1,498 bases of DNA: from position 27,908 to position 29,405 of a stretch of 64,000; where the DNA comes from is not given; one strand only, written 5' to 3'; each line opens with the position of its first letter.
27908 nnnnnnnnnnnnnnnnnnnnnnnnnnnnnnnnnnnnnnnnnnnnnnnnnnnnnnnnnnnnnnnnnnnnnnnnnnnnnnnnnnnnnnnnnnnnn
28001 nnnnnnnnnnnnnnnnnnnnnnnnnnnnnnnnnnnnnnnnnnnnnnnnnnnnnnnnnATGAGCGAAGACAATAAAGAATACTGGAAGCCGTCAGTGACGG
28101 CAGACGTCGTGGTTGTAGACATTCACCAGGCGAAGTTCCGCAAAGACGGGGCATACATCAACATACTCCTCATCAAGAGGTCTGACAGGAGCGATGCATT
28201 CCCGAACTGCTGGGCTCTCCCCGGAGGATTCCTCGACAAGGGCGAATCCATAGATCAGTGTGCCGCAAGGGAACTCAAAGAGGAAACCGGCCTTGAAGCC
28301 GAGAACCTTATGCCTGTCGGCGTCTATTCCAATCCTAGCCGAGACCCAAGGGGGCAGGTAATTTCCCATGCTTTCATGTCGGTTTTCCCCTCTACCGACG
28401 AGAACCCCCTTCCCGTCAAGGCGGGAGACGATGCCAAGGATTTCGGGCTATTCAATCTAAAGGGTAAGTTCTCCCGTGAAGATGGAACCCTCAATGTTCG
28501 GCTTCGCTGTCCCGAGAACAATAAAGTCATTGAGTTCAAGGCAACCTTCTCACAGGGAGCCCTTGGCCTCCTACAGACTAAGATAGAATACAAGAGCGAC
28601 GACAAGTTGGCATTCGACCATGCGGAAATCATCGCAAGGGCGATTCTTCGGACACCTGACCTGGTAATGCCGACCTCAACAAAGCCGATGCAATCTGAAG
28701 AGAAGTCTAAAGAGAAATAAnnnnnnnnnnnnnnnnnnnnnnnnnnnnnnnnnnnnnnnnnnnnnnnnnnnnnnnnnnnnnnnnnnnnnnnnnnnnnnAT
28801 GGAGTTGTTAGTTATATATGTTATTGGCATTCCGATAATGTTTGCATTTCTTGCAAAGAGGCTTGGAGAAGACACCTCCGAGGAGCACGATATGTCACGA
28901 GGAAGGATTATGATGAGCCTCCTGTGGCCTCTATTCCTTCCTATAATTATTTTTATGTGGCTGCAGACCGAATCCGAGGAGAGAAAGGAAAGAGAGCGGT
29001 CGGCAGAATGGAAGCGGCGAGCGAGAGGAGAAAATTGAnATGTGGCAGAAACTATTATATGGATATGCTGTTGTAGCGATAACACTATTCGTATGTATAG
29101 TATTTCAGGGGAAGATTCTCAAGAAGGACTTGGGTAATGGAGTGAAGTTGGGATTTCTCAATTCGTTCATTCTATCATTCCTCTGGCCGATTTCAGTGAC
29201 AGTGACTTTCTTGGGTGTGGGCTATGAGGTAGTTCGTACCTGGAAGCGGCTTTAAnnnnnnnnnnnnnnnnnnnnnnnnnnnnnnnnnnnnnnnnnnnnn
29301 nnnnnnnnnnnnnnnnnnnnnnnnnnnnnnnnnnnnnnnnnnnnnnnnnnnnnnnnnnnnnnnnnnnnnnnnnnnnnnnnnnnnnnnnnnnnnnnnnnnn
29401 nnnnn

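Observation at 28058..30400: NUDIX hydrolase and a phage SAM synthetase (MetK) in an anti-defence-flavoured neighbourhood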

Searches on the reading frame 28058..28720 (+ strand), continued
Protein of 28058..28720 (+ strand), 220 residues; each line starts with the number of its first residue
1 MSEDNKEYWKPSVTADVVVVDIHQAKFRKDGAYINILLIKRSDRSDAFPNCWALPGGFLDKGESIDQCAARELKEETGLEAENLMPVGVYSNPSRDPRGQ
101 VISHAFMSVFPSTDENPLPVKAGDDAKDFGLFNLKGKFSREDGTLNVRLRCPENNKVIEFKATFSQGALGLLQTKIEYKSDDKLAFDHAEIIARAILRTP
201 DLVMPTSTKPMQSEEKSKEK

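Call 66: find_encoding_contigs(protein=P0209, flank=8000, max_places=1)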
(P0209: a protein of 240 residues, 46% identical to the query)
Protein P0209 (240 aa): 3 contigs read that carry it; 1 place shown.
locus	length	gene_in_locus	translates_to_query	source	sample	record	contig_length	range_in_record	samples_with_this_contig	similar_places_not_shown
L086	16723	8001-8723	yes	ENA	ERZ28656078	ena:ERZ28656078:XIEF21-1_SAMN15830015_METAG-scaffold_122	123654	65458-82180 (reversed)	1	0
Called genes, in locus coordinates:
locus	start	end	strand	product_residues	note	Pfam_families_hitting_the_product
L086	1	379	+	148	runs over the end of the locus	-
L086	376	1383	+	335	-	PF06067:DUF932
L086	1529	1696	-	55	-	-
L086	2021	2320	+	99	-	-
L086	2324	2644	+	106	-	-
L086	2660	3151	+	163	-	-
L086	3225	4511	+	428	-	PF09588:YqaJ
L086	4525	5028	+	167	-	-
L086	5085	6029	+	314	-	PF03837:RecT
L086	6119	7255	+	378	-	PF00535:Glycos_transf_2 (weak), PF13432:TPR_16 (faint), PF13181:TPR_8 (faint)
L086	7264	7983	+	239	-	-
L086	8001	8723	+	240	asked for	PF00293:NUDIX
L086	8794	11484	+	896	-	PF00535:Glycos_transf_2 (weak), PF13424:TPR_12 (faint), PF07719:TPR_2 (faint), PF13428:TPR_14 (faint), PF14559:TPR_19 (faint), PF00515:TPR_1 (faint)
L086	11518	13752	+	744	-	PF06381:Phage_portal_3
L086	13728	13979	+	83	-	-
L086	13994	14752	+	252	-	-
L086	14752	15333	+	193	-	PF22756:E217_gp29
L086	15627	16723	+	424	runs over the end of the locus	PF14239:RRXRR, PF01844:HNH, PF14279:HNH_5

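Call 67: find_encoding_contigs(protein=P0137, flank=8000, max_places=1)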
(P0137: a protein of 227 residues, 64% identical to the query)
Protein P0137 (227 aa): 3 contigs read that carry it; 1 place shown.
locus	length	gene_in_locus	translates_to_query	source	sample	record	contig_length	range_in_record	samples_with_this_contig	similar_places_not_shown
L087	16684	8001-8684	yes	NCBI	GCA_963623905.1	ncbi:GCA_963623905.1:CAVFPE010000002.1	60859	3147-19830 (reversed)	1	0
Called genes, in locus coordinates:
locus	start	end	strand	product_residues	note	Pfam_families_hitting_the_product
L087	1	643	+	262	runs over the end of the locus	-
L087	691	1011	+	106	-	-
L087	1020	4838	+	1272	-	PF00145:DNA_methylase, PF13403:Hint_2, PF00145:DNA_methylase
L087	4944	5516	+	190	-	-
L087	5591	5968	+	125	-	-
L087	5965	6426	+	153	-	-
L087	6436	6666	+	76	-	-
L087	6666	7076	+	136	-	-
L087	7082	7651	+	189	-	PF07087:DUF1353 (faint)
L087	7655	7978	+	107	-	-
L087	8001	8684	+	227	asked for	PF00293:NUDIX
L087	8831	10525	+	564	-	PF13175:AAA_15 (weak), PF13476:AAA_23 (faint)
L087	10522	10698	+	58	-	-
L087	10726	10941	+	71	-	-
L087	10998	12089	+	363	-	PF00438:S-AdoMet_synt_N, PF02772:S-AdoMet_synt_M (weak), PF02773:S-AdoMet_synt_C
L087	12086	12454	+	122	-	-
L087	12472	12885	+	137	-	-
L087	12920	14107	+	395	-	PF21189:PHA02142, PF09414:RNA_ligase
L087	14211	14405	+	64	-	-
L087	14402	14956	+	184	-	-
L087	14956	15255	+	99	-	-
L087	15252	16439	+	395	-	PF23914:TPR_CcmH_CycH (faint), PF13424:TPR_12 (faint), PF14559:TPR_19 (faint), PF00515:TPR_1 (faint), PF13176:TPR_7 (faint), PF13181:TPR_8 (faint), PF13428:TPR_14 (faint), PF07719:TPR_2 (weak), +2 more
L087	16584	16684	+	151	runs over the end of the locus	-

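Call 69: find_encoding_contigs(protein=P0122, flank=8000, max_places=2)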
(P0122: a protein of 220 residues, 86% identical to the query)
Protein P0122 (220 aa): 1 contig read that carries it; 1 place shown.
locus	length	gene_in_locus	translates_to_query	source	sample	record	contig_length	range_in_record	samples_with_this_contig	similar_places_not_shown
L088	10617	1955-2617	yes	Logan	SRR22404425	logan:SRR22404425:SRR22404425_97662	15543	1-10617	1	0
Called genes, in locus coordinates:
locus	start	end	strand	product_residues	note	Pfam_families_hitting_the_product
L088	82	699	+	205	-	PF22755:E217_gp28, PF05521:Phage_HCP (weak)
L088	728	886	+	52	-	-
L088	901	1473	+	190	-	-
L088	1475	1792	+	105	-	-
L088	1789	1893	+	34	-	-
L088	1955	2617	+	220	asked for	PF00293:NUDIX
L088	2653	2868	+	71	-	-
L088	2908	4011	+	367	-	PF00438:S-AdoMet_synt_N, PF02772:S-AdoMet_synt_M, PF02773:S-AdoMet_synt_C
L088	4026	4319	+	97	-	-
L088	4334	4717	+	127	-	-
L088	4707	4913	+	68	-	-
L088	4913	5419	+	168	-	-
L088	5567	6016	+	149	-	-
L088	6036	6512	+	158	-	-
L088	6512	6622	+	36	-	-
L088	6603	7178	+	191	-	-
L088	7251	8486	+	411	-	PF17767:NAPRTase_N, PF04095:NAPRTase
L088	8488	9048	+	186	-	-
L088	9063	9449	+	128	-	-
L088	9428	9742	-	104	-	-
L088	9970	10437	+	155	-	PF00383:dCMP_cyt_deam_1, PF14437:MafB19-deam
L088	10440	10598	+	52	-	-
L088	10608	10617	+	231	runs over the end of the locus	PF01467:CTP_transf_like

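Call 80: predict_structure(alignment_id=A3)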
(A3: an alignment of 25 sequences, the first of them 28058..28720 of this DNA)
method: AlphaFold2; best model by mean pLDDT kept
length: 220 residues; sequences in the alignment: 25
mean_pLDDT: 87.5   pTM: 0.84
mean pLDDT of the five models: 87.5, 87.4, 86.9, 86.2, 86.0
residues with pLDDT >= 90: 147; 70-90: 48; 50-70: 12; < 50: 13
segments of 3 or more residues with pLDDT < 50: 208-220
pLDDT, mean of each block of 10 residues (from residue 1): 67 95 80 93 88 95 96 97 94 80 95 93 92 94 94 96 92 93 91 95 68 39
secondary structure, 60 per line:
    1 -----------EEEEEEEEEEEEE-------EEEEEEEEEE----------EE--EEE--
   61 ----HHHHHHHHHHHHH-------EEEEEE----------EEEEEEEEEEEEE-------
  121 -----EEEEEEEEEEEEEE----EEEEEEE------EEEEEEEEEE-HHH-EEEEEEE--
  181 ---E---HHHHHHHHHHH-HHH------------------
elements in order: E12-24 E32-41 E56-58 H65-77 E85-90 E101-113 E126-139 E144-150 E157-166 E172-178 H188-198

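Call 82: fold_search(model_id=the predicted structure, library=pdb)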
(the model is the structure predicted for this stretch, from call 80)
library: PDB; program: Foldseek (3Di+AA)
matches with E <= 10: 910; with E <= 0.001: 441
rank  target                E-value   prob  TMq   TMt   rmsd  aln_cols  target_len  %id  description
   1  2fml_A                8.7e-16  1.00  0.65  0.55   4.1       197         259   34  Crystal structure of MutT/nudix family protein from Enterococcus faecalis (released 2006-02-21)
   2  2fml_B                6.8e-12  1.00  0.60  0.52   4.6       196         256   33  Crystal structure of MutT/nudix family protein from Enterococcus faecalis (released 2006-02-21)
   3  3gz8_C                2.0e-10  1.00  0.57  0.78   4.8       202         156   20  Cocrystal structure of NUDIX domain of Shewanella oneidensis NrtR complexed with ADP ribose (released 2009-06-09)
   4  3gz8_A                2.9e-10  1.00  0.56  0.78   4.8       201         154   20  Cocrystal structure of NUDIX domain of Shewanella oneidensis NrtR complexed with ADP ribose (released 2009-06-09)
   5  3i9x                  3.0e-10  1.00  0.46  0.62   3.7       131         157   40  Crystal structure of a mutT/nudix family protein from Listeria innocua (released 2009-07-28)
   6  2yyh_A                7.8e-10  1.00  0.50  0.78   6.1       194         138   27  Crystal structure of Nudix family protein from Aquifex aeolicus (released 2007-11-06)
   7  2yyh_C                1.0e-09  1.00  0.50  0.78   6.0       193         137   27  Crystal structure of Nudix family protein from Aquifex aeolicus (released 2007-11-06)
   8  5bs6_B                3.3e-09  1.00  0.49  0.48   8.7       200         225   20  Apo structure of transcriptional factor AraR from Bacteroides thetaiotaomicron VPI (released 2015-06-17)
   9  2r5w_B                6.8e-09  1.00  0.45  0.29   3.3       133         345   33  Crystal structure of a bifunctional NMN adenylyltransferase/ADP ribose pyrophosphatase from Francisella tularensis (released 2008-03-04)
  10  5deq_A                8.1e-09  1.00  0.50  0.52   7.7       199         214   21  Crystal structure of transcriptional factor AraR from Bacteroides thetaiotaomicron VPI in complex with L-arabinose (released 2015-10-21)
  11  5dd4                  9.0e-09  1.00  0.49  0.48   8.3       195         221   20  Apo structure of transcriptional factor AraR from Bacteroides thetaiotaomicron VPI (released 2015-09-09)
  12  5bs6_A                1.5e-08  1.00  0.46  0.45   9.0       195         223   21  Apo structure of transcriptional factor AraR from Bacteroides thetaiotaomicron VPI (released 2015-06-17)
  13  2qjt_A                1.6e-08  1.00  0.44  0.29   3.0       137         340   29  Crystal structure of a bifunctional NMN adenylyltransferase/ADP ribose pyrophosphatase complexed with AMP and MN ion f (released 2008-03-04)
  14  5bs6_C                1.7e-08  1.00  0.48  0.47   8.3       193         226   21  Apo structure of transcriptional factor AraR from Bacteroides thetaiotaomicron VPI (released 2015-06-17)
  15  5bs6_D                1.9e-08  1.00  0.46  0.44   9.0       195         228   21  Apo structure of transcriptional factor AraR from Bacteroides thetaiotaomicron VPI (released 2015-06-17)
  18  2qjt_B                3.1e-08  1.00  0.45  0.30   3.0       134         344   32  Crystal structure of a bifunctional NMN adenylyltransferase/ADP ribose pyrophosphatase complexed with AMP and MN ion f (released 2008-03-04)
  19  3gz5_B                1.5e-07  1.00  0.49  0.50   5.6       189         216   21  Crystal structure of Shewanella oneidensis NrtR (released 2009-06-09)
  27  2qjo_A                2.4e-07  1.00  0.39  0.26   3.8       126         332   28  crystal structure of a bifunctional NMN adenylyltransferase/ADP ribose pyrophosphatase (NadM) complexed with ADPRP and (released 2008-03-11)
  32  2qjo_B                3.4e-07  1.00  0.41  0.28   4.2       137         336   29  crystal structure of a bifunctional NMN adenylyltransferase/ADP ribose pyrophosphatase (NadM) complexed with ADPRP and (released 2008-03-11)
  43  3gz5_A                6.2e-07  1.00  0.45  0.46  11.5       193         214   20  Crystal structure of Shewanella oneidensis NrtR (released 2009-06-09)
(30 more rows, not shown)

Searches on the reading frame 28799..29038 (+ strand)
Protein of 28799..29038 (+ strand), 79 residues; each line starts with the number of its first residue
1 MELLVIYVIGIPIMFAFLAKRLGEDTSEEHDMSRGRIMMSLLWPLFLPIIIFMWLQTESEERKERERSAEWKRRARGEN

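Call 3: search_protein_families(library=pfam, proteins=[window:28799-29038:+], max_evalue=0.01)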
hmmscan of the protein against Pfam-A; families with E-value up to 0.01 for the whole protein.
window:28799-29038:+ (79 aa): 1 family
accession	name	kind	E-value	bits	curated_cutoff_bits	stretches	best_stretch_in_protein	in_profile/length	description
PF00499.25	Oxidored_q3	-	0.0036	17.5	33.2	1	3-63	41-103/146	NADH-ubiquinone/plastoquinone oxidoreductase chain 6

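Call 4: search_protein_families(library=phrogs, proteins=[window:28799-29038:+], max_evalue=0.01)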
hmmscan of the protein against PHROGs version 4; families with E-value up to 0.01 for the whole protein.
window:28799-29038:+ (79 aa): 1 family
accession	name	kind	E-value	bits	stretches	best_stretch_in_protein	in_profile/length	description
phrog_14512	-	moron, auxiliary metabolic gene and host takeover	0.00076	20.8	1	3-61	4-63/72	membrane protein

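Call 6: search_protein_families(library=ncbifam, proteins=[window:28799-29038:+], max_evalue=0.01)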
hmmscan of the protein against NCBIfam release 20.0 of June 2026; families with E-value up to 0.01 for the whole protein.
window:28799-29038:+ (79 aa): 0 families

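Call 50: search_protein_families(library=padloc, proteins=[window:28799-29038:+], max_evalue=0.01)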
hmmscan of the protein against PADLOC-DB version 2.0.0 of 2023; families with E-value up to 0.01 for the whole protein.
window:28799-29038:+ (79 aa): 0 families

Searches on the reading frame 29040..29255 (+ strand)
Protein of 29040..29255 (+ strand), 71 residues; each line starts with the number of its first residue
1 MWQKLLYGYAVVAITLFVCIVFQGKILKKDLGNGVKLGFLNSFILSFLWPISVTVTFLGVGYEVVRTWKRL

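Call 3: search_protein_families(library=pfam, proteins=[window:29040-29255:+], max_evalue=0.01)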
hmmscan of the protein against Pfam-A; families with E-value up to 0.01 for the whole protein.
window:29040-29255:+ (71 aa): 1 family
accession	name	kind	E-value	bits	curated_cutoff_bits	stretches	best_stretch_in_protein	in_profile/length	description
PF10753.14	Toxin_GhoT_OrtT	-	0.0074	17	22.1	0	2-58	1-51/55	Toxin GhoT_OrtT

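Call 4: search_protein_families(library=phrogs, proteins=[window:29040-29255:+], max_evalue=0.01)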
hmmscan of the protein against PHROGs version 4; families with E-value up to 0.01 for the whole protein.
window:29040-29255:+ (71 aa): 0 families

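Call 6: search_protein_families(library=ncbifam, proteins=[window:29040-29255:+], max_evalue=0.01)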
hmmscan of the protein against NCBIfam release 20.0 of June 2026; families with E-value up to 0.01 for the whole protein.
window:29040-29255:+ (71 aa): 0 families

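Call 50: search_protein_families(library=padloc, proteins=[window:29040-29255:+], max_evalue=0.01)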
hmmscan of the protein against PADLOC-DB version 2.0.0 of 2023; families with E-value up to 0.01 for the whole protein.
window:29040-29255:+ (71 aa): 0 families
